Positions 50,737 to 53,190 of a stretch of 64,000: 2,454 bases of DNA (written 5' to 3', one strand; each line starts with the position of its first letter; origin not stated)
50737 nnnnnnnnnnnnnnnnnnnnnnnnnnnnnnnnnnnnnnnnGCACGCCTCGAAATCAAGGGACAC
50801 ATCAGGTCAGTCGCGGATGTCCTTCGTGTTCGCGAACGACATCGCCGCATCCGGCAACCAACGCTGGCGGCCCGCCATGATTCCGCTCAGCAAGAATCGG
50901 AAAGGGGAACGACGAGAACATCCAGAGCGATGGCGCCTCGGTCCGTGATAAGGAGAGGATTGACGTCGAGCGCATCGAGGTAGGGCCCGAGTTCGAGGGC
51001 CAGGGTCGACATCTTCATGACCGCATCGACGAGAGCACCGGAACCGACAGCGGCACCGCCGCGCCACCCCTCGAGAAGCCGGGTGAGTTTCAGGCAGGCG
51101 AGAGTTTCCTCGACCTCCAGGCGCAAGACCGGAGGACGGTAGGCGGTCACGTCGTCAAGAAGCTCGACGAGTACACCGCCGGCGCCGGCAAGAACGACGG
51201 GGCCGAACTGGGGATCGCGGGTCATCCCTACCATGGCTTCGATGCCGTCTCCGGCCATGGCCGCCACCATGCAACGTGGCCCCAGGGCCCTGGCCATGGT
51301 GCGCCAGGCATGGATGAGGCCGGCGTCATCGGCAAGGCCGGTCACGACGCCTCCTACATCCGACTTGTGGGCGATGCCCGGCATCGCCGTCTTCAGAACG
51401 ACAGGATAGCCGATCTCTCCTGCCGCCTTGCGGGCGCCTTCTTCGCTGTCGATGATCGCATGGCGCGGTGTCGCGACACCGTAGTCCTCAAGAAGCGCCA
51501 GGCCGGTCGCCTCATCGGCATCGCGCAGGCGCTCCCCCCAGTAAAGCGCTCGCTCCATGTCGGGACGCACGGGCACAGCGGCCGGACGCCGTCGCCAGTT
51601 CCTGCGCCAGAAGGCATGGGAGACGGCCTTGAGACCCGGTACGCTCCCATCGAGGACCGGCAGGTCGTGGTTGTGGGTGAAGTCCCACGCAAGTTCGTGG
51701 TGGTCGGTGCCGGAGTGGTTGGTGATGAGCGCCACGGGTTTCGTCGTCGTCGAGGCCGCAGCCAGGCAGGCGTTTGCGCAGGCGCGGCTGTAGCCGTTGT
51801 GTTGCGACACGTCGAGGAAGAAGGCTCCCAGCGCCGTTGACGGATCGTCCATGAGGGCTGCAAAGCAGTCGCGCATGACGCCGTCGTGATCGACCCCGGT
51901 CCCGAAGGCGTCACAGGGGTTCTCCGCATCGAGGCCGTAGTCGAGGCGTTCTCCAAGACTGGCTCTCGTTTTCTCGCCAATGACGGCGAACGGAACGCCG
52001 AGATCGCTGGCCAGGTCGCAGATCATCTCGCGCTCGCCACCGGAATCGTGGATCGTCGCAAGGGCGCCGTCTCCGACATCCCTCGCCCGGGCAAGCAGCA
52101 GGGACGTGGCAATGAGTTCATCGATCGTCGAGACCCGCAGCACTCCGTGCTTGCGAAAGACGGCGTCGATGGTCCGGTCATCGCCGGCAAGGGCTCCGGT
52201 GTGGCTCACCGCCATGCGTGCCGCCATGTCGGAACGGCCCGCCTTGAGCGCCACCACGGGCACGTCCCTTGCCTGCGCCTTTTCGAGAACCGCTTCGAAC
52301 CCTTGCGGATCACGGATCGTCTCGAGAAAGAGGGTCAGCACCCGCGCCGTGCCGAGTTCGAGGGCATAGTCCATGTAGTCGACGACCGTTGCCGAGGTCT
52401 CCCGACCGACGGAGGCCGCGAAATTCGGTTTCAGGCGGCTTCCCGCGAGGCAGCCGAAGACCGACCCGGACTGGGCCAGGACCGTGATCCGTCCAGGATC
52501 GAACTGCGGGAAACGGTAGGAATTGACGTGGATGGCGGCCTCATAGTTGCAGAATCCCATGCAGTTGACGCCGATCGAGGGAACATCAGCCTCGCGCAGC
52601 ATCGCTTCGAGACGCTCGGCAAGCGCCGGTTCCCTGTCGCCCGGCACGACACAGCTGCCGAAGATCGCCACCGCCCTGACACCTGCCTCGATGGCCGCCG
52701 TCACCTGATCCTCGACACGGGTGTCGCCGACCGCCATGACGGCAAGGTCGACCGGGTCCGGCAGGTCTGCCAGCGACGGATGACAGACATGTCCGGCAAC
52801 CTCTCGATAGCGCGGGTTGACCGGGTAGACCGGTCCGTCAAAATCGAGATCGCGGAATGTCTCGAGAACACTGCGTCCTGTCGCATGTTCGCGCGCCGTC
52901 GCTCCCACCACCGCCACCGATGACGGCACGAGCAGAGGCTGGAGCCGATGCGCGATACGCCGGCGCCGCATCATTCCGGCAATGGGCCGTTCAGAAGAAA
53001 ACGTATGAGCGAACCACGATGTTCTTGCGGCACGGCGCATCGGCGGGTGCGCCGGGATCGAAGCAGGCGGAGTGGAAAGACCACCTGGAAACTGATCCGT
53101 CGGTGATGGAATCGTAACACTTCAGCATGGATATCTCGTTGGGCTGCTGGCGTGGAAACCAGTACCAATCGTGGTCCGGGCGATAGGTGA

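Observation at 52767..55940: Recent ~1.6 kb tandem duplication creating two ~95% identical genes and an acs 5' pseudogene remnant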

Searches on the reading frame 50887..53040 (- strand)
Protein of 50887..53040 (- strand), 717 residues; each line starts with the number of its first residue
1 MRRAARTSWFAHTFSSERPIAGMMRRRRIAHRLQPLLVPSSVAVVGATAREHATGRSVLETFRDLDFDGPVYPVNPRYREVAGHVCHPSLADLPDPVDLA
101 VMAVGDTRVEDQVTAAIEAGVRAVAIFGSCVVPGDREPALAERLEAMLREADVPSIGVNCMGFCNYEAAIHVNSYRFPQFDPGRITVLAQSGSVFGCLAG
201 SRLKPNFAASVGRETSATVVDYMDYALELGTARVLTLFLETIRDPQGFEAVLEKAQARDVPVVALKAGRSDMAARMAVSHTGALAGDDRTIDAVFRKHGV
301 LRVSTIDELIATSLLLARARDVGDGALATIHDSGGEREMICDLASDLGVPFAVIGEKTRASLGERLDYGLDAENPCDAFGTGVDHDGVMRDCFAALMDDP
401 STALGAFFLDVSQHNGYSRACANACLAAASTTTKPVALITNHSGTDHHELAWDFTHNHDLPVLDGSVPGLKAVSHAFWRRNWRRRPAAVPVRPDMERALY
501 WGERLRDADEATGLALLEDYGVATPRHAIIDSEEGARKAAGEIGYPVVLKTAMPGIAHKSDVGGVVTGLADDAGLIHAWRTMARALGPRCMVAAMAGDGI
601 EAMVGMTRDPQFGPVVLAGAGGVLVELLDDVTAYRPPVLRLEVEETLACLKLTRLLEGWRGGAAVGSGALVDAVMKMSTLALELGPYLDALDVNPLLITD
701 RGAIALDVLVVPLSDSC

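Call 5: search_protein_families(library=pfam, proteins=[window:50887-53040:-], max_evalue=0.01)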
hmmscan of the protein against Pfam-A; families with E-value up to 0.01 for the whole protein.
window:50887-53040:- (717 aa): 5 families
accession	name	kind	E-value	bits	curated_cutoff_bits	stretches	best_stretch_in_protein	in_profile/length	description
PF13549.11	ATP-grasp_5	-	7e-51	173.1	27.6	1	509-710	11-219/221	ATP-grasp domain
PF13607.11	Succ_CoA_lig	-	4.4e-33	114.4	27.4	1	182-313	1-135/138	Succinyl-CoA ligase like flavodoxin domain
PF13380.12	CoA_binding_2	-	1.9e-21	77.1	22.8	1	41-164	2-114/116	CoA binding domain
PF02629.25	CoA_binding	-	2.3e-08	35.1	22.3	1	40-127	4-94/97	CoA binding domain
PF02222.28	ATP-grasp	-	0.0079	16.3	27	0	516-555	2-41/179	ATP-grasp domain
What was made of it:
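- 50887..52974 (-): Functional acs, 695 aa. ADP-forming acyl-CoA synthetase type. Pfam CoA_binding_2 + Succ_CoA_lig + ATP-grasp_5 (call 5).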

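Call 6: search_protein_families(library=ncbifam, proteins=[window:50887-53040:-], max_evalue=0.01)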
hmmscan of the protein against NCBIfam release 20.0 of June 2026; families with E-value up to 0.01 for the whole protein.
window:50887-53040:- (717 aa): 8 families
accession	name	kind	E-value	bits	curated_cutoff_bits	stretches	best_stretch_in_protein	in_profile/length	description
NF045494.1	AcCoALig_Archglob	equivalog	2.8e-86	290.4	1200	2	33-444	218-628/665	acetate--CoA ligase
NF045492.1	HydPropCoALig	equivalog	6.4e-76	256.1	1300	2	33-423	248-642/700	3-hydroxypropionate--CoA ligase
NF045493.1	HydDutCoALig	equivalog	1.8e-71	241.7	1300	2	35-380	5-355/698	4-hydroxybutyrate--CoA ligase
TIGR02717.1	AcCoA-syn-alpha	equivalog_domain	3.8e-66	223.6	567.15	1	33-474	1-441/447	acetate--CoA ligase alpha subunit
NF010623.0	PRK14016.1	subfamily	0.00017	19.9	877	1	515-582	220-282/871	cyanophycin synthetase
TIGR02144.1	LysX_arch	equivalog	0.00094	18.3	275.6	1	514-552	92-130/281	lysine biosynthesis protein LysX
TIGR00768.1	rimK_fam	subfamily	0.0015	17.9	143.4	1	513-552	91-130/276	RimK family alpha-L-glutamate ligase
TIGR02068.2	cya_phycin_syn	equivalog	0.0095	14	850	0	514-552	218-256/862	cyanophycin synthetase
